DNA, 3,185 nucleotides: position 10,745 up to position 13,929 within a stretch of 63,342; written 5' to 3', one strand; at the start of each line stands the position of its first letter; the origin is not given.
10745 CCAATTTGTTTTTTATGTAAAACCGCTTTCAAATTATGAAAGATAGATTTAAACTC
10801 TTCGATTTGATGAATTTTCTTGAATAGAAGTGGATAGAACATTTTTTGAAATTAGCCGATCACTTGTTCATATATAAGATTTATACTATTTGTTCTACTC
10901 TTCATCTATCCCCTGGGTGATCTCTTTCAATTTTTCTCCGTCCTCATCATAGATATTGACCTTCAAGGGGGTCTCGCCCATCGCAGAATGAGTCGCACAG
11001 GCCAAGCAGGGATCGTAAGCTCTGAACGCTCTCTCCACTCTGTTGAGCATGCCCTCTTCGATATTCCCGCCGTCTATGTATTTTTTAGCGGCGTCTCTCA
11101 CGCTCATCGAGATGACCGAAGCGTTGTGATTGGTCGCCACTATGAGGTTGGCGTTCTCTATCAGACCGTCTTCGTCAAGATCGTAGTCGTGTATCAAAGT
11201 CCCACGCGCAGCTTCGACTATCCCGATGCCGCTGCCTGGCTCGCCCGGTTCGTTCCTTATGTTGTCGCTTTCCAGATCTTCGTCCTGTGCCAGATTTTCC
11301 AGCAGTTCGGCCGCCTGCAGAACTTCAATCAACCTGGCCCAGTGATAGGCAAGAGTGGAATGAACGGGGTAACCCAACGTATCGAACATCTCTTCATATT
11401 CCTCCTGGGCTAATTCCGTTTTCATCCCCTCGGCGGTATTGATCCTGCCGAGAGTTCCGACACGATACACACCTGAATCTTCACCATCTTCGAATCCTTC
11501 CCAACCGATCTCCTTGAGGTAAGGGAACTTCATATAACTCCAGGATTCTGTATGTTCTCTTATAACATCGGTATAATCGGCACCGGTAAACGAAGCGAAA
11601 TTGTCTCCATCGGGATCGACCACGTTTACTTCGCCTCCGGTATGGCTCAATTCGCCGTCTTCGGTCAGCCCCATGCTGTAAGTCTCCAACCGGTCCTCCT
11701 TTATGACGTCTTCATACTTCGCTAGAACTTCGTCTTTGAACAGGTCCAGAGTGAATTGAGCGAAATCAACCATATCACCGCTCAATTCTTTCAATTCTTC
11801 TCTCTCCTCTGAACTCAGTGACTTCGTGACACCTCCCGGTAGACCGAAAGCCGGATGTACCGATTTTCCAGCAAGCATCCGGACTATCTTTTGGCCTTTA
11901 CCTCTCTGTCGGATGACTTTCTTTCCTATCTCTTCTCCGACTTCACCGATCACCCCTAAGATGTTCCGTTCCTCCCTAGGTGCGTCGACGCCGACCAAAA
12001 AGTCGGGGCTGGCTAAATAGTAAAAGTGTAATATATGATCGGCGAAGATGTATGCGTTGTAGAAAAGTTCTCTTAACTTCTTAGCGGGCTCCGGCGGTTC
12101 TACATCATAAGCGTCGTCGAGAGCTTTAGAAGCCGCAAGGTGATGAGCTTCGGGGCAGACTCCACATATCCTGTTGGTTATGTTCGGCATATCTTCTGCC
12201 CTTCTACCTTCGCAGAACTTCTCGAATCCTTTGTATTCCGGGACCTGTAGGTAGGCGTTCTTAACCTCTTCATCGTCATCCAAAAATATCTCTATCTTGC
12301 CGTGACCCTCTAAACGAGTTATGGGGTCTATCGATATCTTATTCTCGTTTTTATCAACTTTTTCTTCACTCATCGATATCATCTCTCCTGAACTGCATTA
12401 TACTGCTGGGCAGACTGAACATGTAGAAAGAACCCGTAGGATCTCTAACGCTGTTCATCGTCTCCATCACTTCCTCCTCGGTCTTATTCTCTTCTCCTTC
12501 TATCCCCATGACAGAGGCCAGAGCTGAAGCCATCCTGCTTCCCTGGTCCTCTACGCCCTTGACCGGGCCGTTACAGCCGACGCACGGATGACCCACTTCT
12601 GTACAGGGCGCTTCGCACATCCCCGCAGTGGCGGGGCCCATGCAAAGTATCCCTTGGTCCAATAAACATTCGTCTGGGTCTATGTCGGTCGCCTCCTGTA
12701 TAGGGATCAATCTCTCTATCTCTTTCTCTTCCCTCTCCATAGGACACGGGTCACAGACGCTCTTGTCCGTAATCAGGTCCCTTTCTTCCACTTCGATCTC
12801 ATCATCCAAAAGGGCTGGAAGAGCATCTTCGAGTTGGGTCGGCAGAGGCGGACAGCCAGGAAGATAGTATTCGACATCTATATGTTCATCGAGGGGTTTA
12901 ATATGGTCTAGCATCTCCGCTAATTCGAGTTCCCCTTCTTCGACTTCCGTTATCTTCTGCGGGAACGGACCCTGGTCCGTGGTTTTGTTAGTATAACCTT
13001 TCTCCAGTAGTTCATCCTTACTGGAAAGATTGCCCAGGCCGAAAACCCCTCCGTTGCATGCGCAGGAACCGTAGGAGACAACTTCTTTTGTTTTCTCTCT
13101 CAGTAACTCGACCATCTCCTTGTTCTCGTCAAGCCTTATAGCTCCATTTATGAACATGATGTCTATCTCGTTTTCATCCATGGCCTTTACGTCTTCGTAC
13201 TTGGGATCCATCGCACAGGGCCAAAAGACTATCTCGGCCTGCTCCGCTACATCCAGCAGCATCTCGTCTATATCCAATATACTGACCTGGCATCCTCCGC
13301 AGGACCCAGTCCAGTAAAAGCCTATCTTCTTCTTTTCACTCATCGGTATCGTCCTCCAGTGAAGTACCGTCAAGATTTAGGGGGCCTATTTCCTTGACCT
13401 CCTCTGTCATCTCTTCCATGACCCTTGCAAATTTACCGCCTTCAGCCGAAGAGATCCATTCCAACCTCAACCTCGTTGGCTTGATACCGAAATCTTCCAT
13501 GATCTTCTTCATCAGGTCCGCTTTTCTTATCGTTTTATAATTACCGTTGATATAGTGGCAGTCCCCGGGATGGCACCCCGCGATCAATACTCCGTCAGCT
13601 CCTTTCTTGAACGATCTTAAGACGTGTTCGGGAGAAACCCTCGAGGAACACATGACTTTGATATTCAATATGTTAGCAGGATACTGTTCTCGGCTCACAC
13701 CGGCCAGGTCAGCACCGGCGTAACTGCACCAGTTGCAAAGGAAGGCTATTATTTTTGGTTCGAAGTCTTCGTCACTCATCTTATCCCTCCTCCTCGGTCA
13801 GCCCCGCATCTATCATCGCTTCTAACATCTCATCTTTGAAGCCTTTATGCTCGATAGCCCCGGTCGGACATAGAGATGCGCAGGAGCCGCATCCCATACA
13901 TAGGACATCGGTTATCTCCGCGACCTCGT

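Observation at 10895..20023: Thiolase-Hbd-crotonase fused into one nearly gap-free unit with a complete HdrCBA-MvhDGA set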

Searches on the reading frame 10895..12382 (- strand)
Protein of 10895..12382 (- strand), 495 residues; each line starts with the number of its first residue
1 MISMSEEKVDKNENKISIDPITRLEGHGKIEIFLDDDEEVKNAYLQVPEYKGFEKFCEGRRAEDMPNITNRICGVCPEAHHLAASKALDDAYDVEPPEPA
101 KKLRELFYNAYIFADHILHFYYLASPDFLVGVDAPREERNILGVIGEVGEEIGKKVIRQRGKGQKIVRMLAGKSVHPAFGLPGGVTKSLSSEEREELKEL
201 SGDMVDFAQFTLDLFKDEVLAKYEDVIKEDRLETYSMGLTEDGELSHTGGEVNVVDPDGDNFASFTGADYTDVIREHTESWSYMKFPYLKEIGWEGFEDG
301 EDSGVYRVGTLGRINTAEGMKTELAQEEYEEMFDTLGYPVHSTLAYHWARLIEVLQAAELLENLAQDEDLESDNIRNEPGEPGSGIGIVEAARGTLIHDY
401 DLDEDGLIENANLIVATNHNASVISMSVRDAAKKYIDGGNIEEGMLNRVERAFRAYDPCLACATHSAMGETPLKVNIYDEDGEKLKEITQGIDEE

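Call 3: search_protein_families(library=pfam, proteins=[window:10895-12382:-])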
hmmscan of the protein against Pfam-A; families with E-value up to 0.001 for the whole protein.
window:10895-12382:- (495 aa): 1 family
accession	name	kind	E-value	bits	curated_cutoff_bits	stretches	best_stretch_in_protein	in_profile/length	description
PF00374.24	NiFeSe_Hases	-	5.8e-38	131.5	25.8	2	51-130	1-80/508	Nickel-dependent hydrogenase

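Call 8: search_protein_families(library=ncbifam, proteins=[window:10895-12382:-], max_evalue=0.00001)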
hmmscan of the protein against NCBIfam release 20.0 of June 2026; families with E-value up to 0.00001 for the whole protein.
window:10895-12382:- (495 aa): 10 families
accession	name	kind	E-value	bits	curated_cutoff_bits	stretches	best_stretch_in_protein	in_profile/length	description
NF041785.2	VhuA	equivalog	1.2e-118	396.3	800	1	14-434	2-415/418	F420-non-reducing hydrogenase Vhu subunit A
NF033181.1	NiFeSe_hydrog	equivalog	4.4e-56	190.8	600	2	14-134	2-121/507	nickel-dependent hydrogenase large subunit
NF040828.1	sulfhyd_ShyA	equivalog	1.6e-49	168.9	700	1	16-465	3-411/415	NAD(P)-dependent hydrogenase/sulfhydrogenase 2 subunit alpha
NF045518.1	H2_NiFeSe_large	exception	3.5e-47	161.3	780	2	15-196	3-190/485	NiFeSe hydrogenase large subunit HysA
TIGR03295.1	frhA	equivalog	3.1e-45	154.8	392.5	1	14-466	3-396/412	coenzyme F420 hydrogenase subunit alpha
NF040832.1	sulfhyd_HydA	equivalog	2.3e-37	129.1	880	1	16-466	5-423/426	NADPH-dependent hydrogenase/sulfhydrogenase 1 subunit alpha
NF007778.0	PRK10467.1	equivalog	4.6e-27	94.5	969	1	14-128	3-116/567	hydrogenase 2 large subunit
NF007550.0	PRK10170.1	equivalog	7.3e-27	94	1101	1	9-134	12-137/597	Ni/Fe-hydrogenase large subunit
NF041786.2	VhuU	equivalog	8.3e-07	28.7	70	1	441-466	3-28/45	F420-non-reducing hydrogenase selenoprotein subunit VhuU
NF004739.1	PRK06075.1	equivalog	1.7e-06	27.1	360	0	27-119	13-107/384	NADH-quinone oxidoreductase subunit D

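Call 78: search_solved_structures(query=window:10895-12382:-, max_evalue=1e-20)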
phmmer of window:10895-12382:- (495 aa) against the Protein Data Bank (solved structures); distinct sequences matched with E-value up to 1e-20: 65 (the best 60 are shown).
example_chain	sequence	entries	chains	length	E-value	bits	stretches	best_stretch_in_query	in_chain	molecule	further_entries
7t2r_D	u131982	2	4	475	9.8e-118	397.1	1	15-490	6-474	NiFe hydrogenase large subunit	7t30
5odc_F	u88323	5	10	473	4.5e-108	365.2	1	15-480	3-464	Methyl-viologen reducing hydrogenase subunit A | Methyl-viologen reducing hydrogenase, subunit A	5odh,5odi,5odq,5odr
9sw2_F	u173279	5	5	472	1.4e-103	350.4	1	15-488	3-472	F420-non-reducing hydrogenase subunit A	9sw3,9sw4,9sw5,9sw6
9sfi_g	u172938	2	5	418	1.5e-103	350.3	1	15-433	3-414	Coenzyme F420-reducing hydrogenase, alpha subunit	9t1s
5xf9_D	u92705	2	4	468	2.6e-99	336.3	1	14-465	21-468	NAD-reducing hydrogenase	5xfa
5jsu_B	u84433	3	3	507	6.1e-36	127.3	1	12-226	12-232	Periplasmic [NiFeSe] hydrogenase, large subunit, selenocysteine-containing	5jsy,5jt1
5jsh_B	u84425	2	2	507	1.9e-34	122.4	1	12-226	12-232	Periplasmic [NiFeSe] hydrogenase, large subunit, selenocysteine-containing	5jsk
6ru9_B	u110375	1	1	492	3.3e-34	121.6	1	12-226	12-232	Periplasmic [NiFeSe] hydrogenase, large subunit, selenocysteine-containing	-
9r51_A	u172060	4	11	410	3.7e-34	121.4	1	16-193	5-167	F420-reducing [NiFe]-hydrogenase from Methanothermococcus thermolithotrophicus subunit alp | F420-reducing [NiFe]-hydrogenase from Methanothermococcus thermolit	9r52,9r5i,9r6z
6z8o_B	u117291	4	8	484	5.6e-34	120.8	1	15-226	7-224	Periplasmic [NiFeSe] hydrogenase, large subunit, selenocysteine-containing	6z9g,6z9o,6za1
6rtp_B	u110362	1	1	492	8.6e-34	120.2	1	12-226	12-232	Periplasmic [NiFeSe] hydrogenase, large subunit, selenocysteine-containing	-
6ruc_B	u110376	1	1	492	8.7e-34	120.2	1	12-226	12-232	Periplasmic [NiFeSe] hydrogenase, large subunit, selenocysteine-containing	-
6z8m_B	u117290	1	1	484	1.5e-33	119.5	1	15-226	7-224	Periplasmic [NiFeSe] hydrogenase, large subunit, selenocysteine-containing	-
3ze6_B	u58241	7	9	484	2e-33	119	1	15-226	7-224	PERIPLASMIC [NIFESE] HYDROGENASE, LARGE SUBUNIT, SELENOCYS SELENOCYSTEINE-CONTAINING | PERIPLASMIC [NIFESE] HYDROGENASE, LARGE SUBUNIT, SELENOCYSTEINE-CONTAININ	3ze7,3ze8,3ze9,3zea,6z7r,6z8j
2wpn_B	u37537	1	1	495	2.1e-33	119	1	14-226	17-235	PERIPLASMIC [NIFESE] HYDROGENASE, LARGE SUBUNIT, SELENOCYSTEINE-CONTAINING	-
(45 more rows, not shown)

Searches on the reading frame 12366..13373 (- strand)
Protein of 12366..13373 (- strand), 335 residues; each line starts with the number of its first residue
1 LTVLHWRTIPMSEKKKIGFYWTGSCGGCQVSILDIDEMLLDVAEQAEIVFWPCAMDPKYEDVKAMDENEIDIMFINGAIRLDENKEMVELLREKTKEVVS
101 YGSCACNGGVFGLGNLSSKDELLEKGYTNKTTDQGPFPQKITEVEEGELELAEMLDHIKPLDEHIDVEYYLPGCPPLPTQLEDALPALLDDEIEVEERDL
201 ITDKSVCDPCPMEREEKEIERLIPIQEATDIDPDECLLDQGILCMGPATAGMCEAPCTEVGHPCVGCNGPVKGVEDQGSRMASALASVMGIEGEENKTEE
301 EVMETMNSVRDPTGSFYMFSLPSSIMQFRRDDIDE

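Call 3: search_protein_families(library=pfam, proteins=[window:12366-13373:-])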
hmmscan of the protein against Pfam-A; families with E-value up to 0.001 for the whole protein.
window:12366-13373:- (335 aa): 1 family
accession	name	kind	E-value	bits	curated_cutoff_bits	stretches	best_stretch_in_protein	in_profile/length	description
PF01058.29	Oxidored_q6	-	3.1e-26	92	27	1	25-185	1-125/128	NADH ubiquinone oxidoreductase, 20 Kd subunit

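Call 8: search_protein_families(library=ncbifam, proteins=[window:12366-13373:-], max_evalue=0.00001)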
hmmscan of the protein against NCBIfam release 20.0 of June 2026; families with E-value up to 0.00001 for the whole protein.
window:12366-13373:- (335 aa): 7 families
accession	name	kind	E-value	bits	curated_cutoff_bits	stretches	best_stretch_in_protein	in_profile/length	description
NF045875.1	F420_non_VhuG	exception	6.1e-56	189.8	450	1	11-287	1-256/286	F420-non-reducing hydrogenase subunit VhuG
NF040836.1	sulfhyd_HydD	equivalog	7.1e-26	90.9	500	1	12-307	2-242/261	NADPH-dependent hydrogenase/sulfhydrogenase 1 subunit delta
NF040831.1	sulfhyd_ShyD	equivalog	2.9e-18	66.4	460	1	16-277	2-213/240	NAD(P)-dependent hydrogenase/sulfhydrogenase 2 subunit delta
TIGR03294.1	FrhG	equivalog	1.5e-15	57.6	245.5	1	16-111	3-94/228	coenzyme F420 hydrogenase subunit gamma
NF005012.1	PRK06411.1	subfamily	2.2e-08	33.8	116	0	158-196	124-161/166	NADH-quinone oxidoreductase subunit NuoB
TIGR01957.1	nuoB_fam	subfamily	1.6e-06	28.1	142.7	0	157-188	107-138/145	NADH-quinone oxidoreductase subunit B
NF011393.0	PRK14818.1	equivalog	7.5e-06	25.6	255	0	158-187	121-150/173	NADH dehydrogenase subunit B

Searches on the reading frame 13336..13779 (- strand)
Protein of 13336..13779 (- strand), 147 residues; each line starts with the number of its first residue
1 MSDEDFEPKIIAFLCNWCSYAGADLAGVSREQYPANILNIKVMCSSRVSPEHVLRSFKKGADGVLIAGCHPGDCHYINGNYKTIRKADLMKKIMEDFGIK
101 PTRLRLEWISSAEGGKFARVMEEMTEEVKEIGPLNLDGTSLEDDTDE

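Call 3: search_protein_families(library=pfam, proteins=[window:13336-13779:-])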
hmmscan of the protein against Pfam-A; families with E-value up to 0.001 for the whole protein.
window:13336-13779:- (147 aa): 1 family
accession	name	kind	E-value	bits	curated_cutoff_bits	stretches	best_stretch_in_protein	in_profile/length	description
PF02662.21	FlpD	-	2.4e-53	179.8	22.3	1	10-132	1-123/123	Methyl-viologen-reducing hydrogenase, delta subunit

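Call 8: search_protein_families(library=ncbifam, proteins=[window:13336-13779:-], max_evalue=0.00001)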
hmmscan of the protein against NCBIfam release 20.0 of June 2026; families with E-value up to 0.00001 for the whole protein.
window:13336-13779:- (147 aa): 3 families
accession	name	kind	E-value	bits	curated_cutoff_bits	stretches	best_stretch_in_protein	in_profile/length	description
NF040770.1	hetero_SS_HdrA2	exception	9.3e-55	186.1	1100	1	4-134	644-774/777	CoB-CoM heterodisulfide reductase HdrA2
NF045873.1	F420_non_VhuD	exception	1.6e-37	128.6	215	1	7-136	1-130/132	F420-non-reducing hydrogenase iron-sulfur subunit VhuD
NF041891.1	hdrA_Methbact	equivalog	1.3e-14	53.4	1300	1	5-125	641-755/762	ferredoxin:CoB-CoM heterodisulfide reductase subunit HdrA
